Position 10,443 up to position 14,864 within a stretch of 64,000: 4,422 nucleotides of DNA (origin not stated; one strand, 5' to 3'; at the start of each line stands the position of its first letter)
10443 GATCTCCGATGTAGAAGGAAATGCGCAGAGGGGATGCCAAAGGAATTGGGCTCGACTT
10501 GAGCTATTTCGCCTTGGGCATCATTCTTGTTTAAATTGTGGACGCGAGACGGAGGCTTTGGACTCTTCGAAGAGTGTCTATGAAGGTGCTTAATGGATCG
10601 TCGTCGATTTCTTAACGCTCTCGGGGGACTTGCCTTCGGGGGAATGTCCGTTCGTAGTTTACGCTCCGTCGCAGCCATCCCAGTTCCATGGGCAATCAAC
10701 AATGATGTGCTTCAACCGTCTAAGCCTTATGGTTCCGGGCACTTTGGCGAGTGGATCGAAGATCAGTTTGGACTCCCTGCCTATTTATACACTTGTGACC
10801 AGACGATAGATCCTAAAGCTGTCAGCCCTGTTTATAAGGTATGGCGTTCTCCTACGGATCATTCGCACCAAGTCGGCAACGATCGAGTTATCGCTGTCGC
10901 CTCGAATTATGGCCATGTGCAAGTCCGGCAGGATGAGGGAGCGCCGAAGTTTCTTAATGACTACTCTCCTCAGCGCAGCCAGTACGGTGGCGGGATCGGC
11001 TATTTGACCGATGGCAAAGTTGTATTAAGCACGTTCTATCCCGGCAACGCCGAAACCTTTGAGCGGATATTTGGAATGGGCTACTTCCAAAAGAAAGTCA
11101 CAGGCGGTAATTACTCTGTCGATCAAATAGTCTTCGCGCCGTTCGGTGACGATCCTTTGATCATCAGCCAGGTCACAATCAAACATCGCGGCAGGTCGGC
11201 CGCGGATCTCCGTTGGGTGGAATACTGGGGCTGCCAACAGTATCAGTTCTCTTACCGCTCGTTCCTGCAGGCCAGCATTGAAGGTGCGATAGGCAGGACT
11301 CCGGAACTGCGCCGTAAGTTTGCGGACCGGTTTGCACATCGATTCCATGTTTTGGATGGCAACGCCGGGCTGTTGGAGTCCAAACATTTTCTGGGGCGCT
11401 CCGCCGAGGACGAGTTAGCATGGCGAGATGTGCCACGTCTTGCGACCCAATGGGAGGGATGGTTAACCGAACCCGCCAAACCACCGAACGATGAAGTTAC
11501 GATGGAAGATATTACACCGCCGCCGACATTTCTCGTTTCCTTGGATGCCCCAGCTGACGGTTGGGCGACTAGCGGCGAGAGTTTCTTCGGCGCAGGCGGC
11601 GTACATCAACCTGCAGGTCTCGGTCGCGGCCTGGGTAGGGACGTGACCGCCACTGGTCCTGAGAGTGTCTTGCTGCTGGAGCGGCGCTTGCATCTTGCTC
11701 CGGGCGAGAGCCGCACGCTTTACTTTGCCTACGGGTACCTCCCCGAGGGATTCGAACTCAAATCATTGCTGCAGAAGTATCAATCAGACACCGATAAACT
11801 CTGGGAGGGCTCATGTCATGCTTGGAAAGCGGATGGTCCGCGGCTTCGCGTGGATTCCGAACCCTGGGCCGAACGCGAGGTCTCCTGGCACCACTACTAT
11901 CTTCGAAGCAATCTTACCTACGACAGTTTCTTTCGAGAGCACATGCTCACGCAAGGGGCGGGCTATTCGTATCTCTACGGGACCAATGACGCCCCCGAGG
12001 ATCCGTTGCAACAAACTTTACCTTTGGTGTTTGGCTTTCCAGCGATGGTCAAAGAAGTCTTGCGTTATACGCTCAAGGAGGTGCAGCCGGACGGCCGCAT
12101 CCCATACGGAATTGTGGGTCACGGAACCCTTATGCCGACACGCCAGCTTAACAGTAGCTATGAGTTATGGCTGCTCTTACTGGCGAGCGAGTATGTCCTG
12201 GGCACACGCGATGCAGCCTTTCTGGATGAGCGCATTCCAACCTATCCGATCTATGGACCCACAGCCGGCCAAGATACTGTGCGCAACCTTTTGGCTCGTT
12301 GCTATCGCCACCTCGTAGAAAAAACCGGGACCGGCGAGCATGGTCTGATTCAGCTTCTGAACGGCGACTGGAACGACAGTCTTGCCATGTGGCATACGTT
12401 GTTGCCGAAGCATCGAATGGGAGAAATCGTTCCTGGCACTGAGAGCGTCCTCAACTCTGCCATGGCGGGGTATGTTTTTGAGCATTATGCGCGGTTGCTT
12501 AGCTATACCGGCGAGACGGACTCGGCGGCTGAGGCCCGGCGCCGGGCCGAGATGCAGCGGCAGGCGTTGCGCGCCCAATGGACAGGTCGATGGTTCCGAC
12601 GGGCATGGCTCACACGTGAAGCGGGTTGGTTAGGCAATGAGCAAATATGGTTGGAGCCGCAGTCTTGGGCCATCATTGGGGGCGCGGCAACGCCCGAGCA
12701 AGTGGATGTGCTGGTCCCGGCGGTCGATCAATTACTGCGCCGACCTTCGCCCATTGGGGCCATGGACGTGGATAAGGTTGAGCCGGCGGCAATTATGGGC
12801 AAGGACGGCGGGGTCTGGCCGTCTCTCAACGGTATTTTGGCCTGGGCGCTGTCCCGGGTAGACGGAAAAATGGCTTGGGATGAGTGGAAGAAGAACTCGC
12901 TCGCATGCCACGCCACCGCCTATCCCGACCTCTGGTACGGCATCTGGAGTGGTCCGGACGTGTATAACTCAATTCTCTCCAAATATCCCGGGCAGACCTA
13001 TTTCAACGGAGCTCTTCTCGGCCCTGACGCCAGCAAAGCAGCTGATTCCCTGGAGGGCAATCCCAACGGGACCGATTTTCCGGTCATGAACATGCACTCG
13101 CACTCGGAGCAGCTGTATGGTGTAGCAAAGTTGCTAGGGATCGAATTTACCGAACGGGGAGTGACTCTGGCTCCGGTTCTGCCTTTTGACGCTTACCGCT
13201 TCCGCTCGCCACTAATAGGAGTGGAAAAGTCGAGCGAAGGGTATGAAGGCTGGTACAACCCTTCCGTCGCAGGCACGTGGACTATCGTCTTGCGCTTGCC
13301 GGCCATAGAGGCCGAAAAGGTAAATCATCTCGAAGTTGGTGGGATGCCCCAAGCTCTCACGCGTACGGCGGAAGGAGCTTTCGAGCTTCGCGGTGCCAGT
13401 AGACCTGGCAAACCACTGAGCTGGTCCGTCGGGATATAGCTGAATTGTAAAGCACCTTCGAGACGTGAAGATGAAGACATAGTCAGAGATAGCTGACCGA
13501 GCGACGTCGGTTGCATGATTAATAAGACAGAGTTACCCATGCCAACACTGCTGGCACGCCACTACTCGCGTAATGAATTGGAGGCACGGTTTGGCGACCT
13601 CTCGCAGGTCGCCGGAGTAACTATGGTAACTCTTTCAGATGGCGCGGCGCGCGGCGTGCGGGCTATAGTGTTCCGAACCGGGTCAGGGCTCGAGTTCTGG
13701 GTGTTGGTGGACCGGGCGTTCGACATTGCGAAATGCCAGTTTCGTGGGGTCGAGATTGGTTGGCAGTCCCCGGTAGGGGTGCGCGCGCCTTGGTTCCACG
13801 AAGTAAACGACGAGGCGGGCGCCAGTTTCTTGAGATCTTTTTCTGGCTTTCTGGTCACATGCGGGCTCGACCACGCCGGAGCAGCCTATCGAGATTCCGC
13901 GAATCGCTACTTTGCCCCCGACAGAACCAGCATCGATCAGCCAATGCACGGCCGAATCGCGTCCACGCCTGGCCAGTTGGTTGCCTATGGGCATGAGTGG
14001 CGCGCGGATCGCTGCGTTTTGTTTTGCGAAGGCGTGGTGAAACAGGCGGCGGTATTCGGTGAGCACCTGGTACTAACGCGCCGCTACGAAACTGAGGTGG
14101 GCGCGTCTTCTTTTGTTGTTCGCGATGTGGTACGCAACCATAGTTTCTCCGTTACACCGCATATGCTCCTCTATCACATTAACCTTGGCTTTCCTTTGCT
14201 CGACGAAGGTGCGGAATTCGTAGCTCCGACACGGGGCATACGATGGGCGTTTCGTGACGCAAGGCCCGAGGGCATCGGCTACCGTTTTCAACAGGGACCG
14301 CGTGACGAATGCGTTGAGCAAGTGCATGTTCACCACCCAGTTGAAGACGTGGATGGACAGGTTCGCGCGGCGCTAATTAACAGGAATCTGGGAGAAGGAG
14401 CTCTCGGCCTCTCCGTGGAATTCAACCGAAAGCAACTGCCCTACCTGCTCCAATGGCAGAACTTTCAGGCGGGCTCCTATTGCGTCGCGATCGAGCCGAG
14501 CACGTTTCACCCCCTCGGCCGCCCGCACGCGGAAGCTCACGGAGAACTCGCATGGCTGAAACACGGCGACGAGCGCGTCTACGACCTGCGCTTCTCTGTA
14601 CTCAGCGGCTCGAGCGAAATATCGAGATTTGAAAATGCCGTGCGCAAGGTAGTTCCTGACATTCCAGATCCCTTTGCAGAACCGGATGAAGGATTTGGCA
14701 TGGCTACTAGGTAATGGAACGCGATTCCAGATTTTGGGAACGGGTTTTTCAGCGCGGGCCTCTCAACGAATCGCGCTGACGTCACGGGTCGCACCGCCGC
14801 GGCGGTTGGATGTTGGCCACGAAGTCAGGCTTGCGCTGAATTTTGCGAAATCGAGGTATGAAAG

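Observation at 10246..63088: Recurrent GAAAC/GTTTC half-site element in at least seven intergenic regions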

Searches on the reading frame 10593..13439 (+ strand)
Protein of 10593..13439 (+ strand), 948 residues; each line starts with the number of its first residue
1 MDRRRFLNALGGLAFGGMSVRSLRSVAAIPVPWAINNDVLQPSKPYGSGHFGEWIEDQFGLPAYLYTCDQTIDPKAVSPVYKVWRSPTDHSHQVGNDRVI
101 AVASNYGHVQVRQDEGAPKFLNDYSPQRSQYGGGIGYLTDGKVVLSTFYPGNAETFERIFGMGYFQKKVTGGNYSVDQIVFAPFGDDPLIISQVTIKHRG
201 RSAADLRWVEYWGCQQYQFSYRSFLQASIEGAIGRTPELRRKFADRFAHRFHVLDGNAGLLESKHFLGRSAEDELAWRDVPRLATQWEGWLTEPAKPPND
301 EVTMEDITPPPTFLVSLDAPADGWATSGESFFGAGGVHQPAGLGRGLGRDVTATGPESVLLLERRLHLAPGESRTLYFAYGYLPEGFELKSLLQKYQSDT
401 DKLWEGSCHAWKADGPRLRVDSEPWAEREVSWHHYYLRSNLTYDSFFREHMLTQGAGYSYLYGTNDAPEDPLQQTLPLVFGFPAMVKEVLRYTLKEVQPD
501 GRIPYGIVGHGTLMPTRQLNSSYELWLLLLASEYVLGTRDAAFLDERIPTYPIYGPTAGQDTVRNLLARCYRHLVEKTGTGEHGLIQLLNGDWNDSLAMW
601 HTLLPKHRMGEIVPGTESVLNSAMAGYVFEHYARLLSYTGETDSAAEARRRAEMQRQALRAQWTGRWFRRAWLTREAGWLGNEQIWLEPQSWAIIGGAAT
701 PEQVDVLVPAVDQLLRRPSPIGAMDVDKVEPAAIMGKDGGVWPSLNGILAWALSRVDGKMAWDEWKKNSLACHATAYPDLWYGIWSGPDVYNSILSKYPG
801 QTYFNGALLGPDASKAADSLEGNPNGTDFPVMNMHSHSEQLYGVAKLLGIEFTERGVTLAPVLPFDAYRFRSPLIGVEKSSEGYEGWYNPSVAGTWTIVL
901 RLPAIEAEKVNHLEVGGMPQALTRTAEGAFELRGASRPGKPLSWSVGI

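Call 5: find_encoding_contigs(protein=window:10593-13439:+, flank=10000, max_places=6)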
Protein window:10593-13439:+ (948 aa): no gene with exactly this product is on record in the collection.
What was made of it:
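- Tried and rejected: The source genome is not in the collections (call 5).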

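Call 8: search_protein_families(library=pfam, proteins=[window:10593-13439:+])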
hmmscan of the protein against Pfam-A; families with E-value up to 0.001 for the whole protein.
window:10593-13439:+ (948 aa): 2 families
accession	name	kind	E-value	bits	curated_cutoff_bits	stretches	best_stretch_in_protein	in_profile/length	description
PF17167.11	Glyco_hydro_94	-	4.4e-23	82.1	27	1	518-717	119-302/420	Glycosyl hydrolase 94 superfamily, catalytic domain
PF06165.18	GH94_b-supersand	-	6.4e-09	36.1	23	1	310-381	179-251/251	Glycosyl hydrolase 94, supersandwich domain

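Call 27: find_homologous_proteins(query=window:10593-13439:+, max_evalue=1e-50)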
Query window:10593-13439:+ (948 aa): 1400 proteins with E <= 1e-50 among 8000 candidates; the best 120 are listed.
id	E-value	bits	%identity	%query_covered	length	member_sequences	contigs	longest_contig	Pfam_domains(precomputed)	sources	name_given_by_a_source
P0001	0.0e+0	1942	86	100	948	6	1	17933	PF06165.19,PF17167.11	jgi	-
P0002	0.0e+0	1816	80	100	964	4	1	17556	PF06165.19,PF17167.11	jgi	-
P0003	0.0e+0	1781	79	100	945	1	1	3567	PF06165.19,PF17167.11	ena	-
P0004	0.0e+0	1661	74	100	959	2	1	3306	PF06165.19,PF17167.11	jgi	-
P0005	0.0e+0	1556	69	100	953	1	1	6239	PF06165.19,PF17167.11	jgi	jgi:hypothetical protein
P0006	0.0e+0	1543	69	100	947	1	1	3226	PF06165.19,PF17167.11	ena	-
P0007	0.0e+0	1528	72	94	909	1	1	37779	PF06165.19,PF17167.11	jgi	jgi:hypothetical protein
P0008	0.0e+0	1525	68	100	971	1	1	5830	PF06165.19,PF17167.11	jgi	jgi:hypothetical protein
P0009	0.0e+0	1511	67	100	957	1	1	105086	PF06165.19,PF17167.11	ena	-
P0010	0.0e+0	1504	67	100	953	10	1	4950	PF06165.19,PF17167.11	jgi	-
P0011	0.0e+0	1457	66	100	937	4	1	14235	PF06165.19,PF17167.11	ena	-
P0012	0.0e+0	1408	62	100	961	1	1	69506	PF06165.19,PF17167.11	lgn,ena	-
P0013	0.0e+0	1378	63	100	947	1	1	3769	PF06165.19,PF17167.11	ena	-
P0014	0.0e+0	1342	62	100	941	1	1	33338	PF17167.11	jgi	jgi:Glycosyl hydrolase 36 superfamily, catalytic domain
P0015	0.0e+0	1332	67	89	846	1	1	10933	PF06165.19,PF17167.11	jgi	jgi:hypothetical protein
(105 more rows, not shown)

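Call 28: find_encoding_contigs(protein=P0001, flank=10000, max_places=3)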
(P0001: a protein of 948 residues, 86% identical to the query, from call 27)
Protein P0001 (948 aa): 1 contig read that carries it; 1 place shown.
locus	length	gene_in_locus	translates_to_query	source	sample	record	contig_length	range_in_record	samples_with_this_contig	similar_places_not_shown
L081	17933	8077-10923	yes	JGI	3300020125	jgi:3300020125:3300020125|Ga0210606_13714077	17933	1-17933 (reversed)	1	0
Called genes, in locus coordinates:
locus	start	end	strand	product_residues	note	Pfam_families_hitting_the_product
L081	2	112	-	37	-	?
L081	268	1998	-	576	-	-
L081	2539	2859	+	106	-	-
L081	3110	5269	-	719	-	PF05448:AXE1 (weak), PF22244:GCE_fung (faint)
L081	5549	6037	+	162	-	PF04041:Glyco_hydro_130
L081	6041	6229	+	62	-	-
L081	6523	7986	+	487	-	PF00324:AA_permease, PF13520:AA_permease_2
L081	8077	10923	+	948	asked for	PF06165:GH94_b-supersand (weak), PF17167:Glyco_hydro_94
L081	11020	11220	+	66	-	-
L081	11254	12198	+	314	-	PF14486:DUF4432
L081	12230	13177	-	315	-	PF08450:SGL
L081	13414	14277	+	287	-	PF05721:PhyH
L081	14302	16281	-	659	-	PF02129:Peptidase_S15, PF08530:PepX_C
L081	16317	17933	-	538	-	?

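Call 29: find_encoding_contigs(protein=P0002, flank=10000, max_places=3)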
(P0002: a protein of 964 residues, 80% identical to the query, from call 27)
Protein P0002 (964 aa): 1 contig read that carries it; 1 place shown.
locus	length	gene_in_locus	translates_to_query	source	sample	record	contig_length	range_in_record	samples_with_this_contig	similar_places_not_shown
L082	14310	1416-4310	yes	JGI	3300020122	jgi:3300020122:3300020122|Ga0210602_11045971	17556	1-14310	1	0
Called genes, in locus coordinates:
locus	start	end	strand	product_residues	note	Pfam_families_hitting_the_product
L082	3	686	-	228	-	?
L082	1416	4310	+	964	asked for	PF06165:GH94_b-supersand (weak), PF17167:Glyco_hydro_94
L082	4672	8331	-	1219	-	PF13620:CarboxypepD_reg, PF25183:OMP_b-brl_4, PF00593:TonB_dep_Rec_b-barrel (weak)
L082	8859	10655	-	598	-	PF01011:PQQ, PF13570:Beta-prop_ACSF4 (weak), PF13360:PQQ_2, PF01011:PQQ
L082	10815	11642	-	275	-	PF00034:Cytochrom_C, PF13442:Cytochrome_CBB3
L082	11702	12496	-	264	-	PF00497:SBP_bac_3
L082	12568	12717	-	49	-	-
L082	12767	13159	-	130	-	PF03928:HbpS-like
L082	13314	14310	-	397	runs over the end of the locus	PF08240:ADH_N, PF01262:AlaDh_PNT_C (faint), PF00107:ADH_zinc_N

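Call 31: find_encoding_contigs(protein=P0007, flank=10000, max_places=2)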
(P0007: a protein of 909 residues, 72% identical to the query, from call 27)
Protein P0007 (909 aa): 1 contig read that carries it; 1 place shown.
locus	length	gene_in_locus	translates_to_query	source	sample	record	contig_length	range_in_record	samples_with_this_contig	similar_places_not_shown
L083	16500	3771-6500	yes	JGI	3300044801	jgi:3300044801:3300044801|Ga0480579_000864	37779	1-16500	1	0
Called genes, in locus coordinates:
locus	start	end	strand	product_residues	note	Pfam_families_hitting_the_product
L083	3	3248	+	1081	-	?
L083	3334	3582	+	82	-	-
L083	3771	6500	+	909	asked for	PF06165:GH94_b-supersand (faint), PF17167:Glyco_hydro_94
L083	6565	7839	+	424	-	PF01208:URO-D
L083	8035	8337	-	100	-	PF01610:DDE_Tnp_ISL3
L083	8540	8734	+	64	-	-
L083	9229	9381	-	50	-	-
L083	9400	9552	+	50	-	-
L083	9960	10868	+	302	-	PF01522:Polysacc_deac_1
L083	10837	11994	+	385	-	PF01321:Creatinase_N, PF00557:Peptidase_M24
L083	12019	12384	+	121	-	PF07100:ASRT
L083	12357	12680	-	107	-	-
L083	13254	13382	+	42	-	-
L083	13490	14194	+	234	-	PF00392:GntR, PF07729:FCD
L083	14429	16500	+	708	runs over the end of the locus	PF01120:Alpha_L_fucos (weak), PF14871:GHL6, PF08532:Glyco_hydro_42M (weak)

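Call 32: find_encoding_contigs(protein=P0009, flank=10000, max_places=2)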
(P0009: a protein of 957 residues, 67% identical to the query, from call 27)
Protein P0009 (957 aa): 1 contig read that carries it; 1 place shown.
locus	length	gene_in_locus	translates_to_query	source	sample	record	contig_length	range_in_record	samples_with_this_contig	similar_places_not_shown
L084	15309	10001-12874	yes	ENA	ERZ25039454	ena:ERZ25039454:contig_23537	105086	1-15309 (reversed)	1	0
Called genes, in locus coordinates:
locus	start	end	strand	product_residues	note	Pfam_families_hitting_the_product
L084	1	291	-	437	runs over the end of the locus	PF07690:MFS_1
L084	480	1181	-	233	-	PF08530:PepX_C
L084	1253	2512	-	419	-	PF13701:DDE_Tnp_1_4, PF01609:DDE_Tnp_1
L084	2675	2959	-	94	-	-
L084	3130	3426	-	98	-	PF02129:Peptidase_S15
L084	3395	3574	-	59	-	PF02129:Peptidase_S15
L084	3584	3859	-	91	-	-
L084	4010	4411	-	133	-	PF13358:DDE_3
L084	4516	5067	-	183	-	PF13384:HTH_23, PF13518:HTH_28, PF13551:HTH_29, PF13565:HTH_32, PF13592:HTH_33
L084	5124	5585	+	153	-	-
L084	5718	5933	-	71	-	PF00106:adh_short, PF13561:adh_short_C2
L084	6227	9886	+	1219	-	PF13620:CarboxypepD_reg, PF25183:OMP_b-brl_4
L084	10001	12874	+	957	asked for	PF06165:GH94_b-supersand (weak), PF17167:Glyco_hydro_94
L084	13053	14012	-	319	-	PF13542:HTH_Tnp_ISL3 (weak), PF01610:DDE_Tnp_ISL3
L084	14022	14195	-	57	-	PF14690:Zn_ribbon_ISL3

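Call 33: find_encoding_contigs(protein=P0012, flank=10000, max_places=2)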
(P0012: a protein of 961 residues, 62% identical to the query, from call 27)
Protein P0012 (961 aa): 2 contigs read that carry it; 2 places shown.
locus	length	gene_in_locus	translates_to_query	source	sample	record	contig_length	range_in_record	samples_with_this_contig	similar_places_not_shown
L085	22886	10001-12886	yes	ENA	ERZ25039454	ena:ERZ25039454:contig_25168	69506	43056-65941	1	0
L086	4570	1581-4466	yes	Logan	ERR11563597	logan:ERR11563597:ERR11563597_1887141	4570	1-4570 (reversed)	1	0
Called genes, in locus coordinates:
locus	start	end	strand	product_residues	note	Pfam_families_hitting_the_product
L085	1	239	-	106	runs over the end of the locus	-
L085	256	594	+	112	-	-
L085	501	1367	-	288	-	PF07586:HXXSHH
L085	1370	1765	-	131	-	PF07627:PSCyt3, PF07624:PSD2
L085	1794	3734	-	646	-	PF07626:PSD3, PF07637:PSD5, PF07631:PSD4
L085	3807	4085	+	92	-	-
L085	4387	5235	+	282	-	PF05721:PhyH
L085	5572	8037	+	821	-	PF00933:Glyco_hydro_3, PF01915:Glyco_hydro_3_C, PF14310:Fn3-like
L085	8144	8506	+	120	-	-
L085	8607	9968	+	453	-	PF00324:AA_permease, PF13520:AA_permease_2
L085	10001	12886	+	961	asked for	PF06165:GH94_b-supersand (faint), PF17167:Glyco_hydro_94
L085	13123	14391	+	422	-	PF01208:URO-D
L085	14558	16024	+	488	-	PF00324:AA_permease, PF13520:AA_permease_2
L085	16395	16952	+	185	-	PF01380:SIS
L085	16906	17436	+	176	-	-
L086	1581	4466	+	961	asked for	PF06165:GH94_b-supersand (faint), PF17167:Glyco_hydro_94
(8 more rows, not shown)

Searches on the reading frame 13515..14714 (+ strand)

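Call 10: search_protein_families(library=pfam, max_evalue=0.00001, proteins=[window:13515-14714:+])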
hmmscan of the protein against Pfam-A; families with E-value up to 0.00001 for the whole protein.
window:13515-14714:+ (399 aa): 1 family
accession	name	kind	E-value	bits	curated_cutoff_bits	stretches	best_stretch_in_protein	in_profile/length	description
PF14486.12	DUF4432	-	2.1e-89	299.8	32.5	1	46-362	2-304/304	Domain of unknown function (DUF4432)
